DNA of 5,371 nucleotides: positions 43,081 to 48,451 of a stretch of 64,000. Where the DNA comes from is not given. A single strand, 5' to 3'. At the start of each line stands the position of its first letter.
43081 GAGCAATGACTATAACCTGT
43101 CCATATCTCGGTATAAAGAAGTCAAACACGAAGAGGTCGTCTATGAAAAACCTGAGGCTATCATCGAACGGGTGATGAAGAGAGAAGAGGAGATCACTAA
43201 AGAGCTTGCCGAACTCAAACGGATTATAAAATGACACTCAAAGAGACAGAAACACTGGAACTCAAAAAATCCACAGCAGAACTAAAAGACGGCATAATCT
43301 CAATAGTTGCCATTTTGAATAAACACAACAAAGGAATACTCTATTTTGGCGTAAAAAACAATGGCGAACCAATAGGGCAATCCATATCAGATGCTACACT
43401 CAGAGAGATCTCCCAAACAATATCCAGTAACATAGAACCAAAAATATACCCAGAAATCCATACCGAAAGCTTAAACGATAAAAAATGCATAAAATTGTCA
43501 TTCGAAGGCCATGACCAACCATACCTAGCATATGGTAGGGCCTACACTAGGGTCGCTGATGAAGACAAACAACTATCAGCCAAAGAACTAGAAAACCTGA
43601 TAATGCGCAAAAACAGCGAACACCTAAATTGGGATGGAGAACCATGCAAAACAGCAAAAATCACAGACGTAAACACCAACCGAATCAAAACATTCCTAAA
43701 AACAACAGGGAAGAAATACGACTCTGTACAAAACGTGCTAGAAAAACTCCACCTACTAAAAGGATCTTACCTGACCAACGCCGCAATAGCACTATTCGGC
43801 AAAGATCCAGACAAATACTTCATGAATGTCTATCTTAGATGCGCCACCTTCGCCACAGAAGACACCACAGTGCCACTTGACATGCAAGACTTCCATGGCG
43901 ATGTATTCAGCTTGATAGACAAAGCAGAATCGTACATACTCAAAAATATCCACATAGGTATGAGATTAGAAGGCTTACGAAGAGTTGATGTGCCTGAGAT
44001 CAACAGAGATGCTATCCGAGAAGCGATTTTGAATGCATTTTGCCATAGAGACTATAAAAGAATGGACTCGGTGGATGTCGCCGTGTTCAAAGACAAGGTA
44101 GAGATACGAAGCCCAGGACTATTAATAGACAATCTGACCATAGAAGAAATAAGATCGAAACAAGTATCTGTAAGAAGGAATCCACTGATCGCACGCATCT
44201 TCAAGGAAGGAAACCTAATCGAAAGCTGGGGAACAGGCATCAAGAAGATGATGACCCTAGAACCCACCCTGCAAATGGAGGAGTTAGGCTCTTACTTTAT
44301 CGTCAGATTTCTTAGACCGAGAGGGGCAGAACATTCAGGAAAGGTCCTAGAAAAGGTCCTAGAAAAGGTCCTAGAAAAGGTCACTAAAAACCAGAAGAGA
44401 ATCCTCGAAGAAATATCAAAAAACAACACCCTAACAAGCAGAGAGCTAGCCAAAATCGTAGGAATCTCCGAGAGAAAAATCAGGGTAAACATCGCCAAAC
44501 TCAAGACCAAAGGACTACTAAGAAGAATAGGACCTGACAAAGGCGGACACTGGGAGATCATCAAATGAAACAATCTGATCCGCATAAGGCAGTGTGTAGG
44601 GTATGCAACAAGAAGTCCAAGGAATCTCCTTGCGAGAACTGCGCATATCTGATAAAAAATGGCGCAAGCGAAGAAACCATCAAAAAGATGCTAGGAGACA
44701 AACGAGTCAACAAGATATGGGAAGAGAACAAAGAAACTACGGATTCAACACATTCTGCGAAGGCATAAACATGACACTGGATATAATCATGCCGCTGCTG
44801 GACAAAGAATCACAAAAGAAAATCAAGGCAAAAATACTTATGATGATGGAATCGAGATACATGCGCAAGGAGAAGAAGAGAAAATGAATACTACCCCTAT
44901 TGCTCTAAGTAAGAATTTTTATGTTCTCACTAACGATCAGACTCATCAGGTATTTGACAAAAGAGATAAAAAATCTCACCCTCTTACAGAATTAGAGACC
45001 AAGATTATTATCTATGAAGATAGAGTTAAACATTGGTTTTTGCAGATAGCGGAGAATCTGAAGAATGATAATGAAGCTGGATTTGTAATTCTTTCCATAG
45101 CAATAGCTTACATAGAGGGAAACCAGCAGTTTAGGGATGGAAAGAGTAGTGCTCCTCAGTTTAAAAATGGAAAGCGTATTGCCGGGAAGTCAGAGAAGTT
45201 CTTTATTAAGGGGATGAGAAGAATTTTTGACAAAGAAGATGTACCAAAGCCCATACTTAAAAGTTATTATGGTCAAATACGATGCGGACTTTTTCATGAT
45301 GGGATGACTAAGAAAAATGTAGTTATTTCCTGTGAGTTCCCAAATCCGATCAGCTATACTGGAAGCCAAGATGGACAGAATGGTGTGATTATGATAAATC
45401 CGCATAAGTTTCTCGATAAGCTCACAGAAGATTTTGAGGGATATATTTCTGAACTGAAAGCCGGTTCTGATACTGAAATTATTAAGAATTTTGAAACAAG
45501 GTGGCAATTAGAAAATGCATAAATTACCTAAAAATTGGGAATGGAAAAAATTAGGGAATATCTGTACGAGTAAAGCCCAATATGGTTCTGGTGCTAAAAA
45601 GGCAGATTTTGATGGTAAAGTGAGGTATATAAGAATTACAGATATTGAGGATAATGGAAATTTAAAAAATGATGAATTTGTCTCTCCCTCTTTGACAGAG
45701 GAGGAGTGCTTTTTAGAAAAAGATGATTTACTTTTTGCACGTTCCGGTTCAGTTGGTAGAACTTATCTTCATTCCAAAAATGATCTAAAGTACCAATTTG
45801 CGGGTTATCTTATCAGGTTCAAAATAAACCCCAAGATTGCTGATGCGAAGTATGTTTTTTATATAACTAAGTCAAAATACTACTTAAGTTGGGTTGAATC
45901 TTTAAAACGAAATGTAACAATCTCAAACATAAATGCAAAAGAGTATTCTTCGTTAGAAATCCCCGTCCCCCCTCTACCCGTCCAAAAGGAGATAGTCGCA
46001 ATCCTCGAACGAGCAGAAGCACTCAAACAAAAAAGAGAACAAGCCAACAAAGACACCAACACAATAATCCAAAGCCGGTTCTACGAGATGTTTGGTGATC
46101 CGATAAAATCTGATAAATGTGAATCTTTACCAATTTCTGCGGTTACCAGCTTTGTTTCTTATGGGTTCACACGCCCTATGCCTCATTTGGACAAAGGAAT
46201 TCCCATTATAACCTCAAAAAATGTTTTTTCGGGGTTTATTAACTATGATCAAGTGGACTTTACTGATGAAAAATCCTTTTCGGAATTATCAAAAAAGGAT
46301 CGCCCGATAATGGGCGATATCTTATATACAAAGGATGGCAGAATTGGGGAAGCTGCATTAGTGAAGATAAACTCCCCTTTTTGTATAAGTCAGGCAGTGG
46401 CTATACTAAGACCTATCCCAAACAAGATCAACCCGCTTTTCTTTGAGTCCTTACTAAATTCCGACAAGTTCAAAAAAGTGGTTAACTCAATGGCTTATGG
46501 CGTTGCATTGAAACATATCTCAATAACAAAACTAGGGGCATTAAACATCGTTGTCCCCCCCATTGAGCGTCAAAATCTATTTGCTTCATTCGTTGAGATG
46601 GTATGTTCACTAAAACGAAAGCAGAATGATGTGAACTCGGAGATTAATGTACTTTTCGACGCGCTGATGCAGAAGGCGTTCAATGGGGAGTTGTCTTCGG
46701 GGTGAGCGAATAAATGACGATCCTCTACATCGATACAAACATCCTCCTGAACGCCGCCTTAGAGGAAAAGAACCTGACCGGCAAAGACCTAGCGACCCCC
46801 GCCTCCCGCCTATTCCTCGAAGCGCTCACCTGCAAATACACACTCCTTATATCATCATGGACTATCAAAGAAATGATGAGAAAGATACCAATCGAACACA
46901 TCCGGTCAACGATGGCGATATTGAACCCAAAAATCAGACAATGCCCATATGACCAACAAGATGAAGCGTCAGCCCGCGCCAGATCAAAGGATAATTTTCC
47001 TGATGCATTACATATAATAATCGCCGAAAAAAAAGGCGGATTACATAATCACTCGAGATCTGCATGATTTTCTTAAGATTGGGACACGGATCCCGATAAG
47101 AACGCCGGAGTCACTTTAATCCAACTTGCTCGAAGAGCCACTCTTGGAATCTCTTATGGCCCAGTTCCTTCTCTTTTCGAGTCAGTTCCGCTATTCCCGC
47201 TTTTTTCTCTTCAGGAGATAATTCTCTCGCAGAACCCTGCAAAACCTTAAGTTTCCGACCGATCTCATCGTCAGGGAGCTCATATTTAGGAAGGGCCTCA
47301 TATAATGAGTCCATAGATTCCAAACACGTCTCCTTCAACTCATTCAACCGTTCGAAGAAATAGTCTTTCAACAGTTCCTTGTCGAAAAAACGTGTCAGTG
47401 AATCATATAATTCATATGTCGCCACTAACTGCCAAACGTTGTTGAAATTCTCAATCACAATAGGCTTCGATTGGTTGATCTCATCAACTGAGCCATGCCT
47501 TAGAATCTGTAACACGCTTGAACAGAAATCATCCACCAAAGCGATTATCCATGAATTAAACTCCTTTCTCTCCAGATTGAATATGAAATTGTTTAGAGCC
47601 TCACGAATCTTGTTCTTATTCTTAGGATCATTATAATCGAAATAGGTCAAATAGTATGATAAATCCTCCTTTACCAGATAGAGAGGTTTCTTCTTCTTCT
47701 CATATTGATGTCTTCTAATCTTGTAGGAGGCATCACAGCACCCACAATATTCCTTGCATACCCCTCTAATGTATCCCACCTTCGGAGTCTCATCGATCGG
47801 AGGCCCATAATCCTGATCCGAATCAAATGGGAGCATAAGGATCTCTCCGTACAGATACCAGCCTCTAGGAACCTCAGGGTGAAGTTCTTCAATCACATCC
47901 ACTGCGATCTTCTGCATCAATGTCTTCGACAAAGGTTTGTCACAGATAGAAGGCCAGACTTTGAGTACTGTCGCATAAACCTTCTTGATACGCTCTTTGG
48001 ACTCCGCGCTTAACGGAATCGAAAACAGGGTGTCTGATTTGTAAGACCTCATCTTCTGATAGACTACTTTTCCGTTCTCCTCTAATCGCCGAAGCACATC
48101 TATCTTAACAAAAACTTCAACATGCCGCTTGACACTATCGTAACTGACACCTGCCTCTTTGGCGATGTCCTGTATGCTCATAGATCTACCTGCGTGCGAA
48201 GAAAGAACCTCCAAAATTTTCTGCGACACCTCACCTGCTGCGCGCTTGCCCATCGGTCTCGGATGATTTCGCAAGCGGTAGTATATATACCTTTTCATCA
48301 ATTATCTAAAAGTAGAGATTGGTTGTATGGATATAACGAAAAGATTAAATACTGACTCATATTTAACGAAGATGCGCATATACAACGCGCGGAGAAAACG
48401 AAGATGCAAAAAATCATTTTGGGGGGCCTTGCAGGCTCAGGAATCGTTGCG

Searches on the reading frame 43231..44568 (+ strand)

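Call 86: search_protein_families(library=pfam, proteins=[window:43231-44568:+], max_evalue=0.001)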
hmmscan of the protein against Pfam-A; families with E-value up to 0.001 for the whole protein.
window:43231-44568:+ (445 aa): 9 families
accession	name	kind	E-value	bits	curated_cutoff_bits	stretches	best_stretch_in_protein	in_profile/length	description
PF13749.12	HATPase_c_4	-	1.5e-17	63.8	26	1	280-342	3-66/89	Putative ATP-dependent DNA helicase recG C-terminal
PF04326.19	SLFN_AlbA_2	-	1.2e-14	55.3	25.3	1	5-115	1-117/118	Schlafen, AlbA_2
PF13412.12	HTH_24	-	3.8e-08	33.2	21.9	1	386-431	3-48/48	Winged helix-turn-helix DNA-binding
PF12802.13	MarR_2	-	1.7e-05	25.3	27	1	384-434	3-54/61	MarR family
PF21715.3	CggR_N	-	6.2e-05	23.1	30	1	387-431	4-48/71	CggR N-terminal DNA binding domain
PF08279.18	HTH_11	-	6.9e-05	23.1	25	1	388-428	2-43/55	HTH domain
PF08220.18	HTH_DeoR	-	0.00047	20.3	21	0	388-433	2-47/57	DeoR-like helix-turn-helix domain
PF13338.12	AbiEi_4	-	0.00055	20.4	25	0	390-435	2-43/49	Transcriptional regulator, AbiEi antitoxin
PF13730.12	HTH_36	-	0.00085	19.5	25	0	405-430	30-55/55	Helix-turn-helix domain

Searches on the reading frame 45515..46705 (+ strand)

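Call 86: search_protein_families(library=pfam, proteins=[window:45515-46705:+], max_evalue=0.001)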
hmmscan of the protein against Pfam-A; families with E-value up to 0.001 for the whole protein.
window:45515-46705:+ (396 aa): 1 family
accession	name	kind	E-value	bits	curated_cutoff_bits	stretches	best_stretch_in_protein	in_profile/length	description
PF01420.25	Methylase_S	-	1.4e-27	97.4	22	2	5-174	1-162/168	Type I restriction modification DNA specificity domain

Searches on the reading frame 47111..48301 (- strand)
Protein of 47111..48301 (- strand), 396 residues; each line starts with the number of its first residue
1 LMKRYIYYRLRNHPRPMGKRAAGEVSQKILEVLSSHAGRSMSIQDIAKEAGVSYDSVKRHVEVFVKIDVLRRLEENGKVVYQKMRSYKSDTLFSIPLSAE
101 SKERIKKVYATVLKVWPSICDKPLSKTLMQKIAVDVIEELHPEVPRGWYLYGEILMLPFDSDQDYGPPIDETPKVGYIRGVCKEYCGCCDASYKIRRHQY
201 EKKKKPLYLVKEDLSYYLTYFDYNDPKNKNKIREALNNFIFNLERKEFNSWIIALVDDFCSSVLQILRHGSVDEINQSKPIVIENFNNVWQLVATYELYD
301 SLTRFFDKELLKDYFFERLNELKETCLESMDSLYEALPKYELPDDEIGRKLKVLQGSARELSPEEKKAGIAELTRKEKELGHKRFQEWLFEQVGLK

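Call 86: search_protein_families(library=pfam, proteins=[window:47111-48301:-], max_evalue=0.001)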
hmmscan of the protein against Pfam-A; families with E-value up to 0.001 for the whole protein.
window:47111-48301:- (396 aa): 2 families
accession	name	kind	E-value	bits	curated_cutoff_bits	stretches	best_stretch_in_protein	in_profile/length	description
PF22838.1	COMMD8_HN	-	0.00052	20.9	27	0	266-326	11-75/90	COMMD8, helical N-terminal domain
PF13412.12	HTH_24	-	0.00088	19.2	21.9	0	27-70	6-47/48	Winged helix-turn-helix DNA-binding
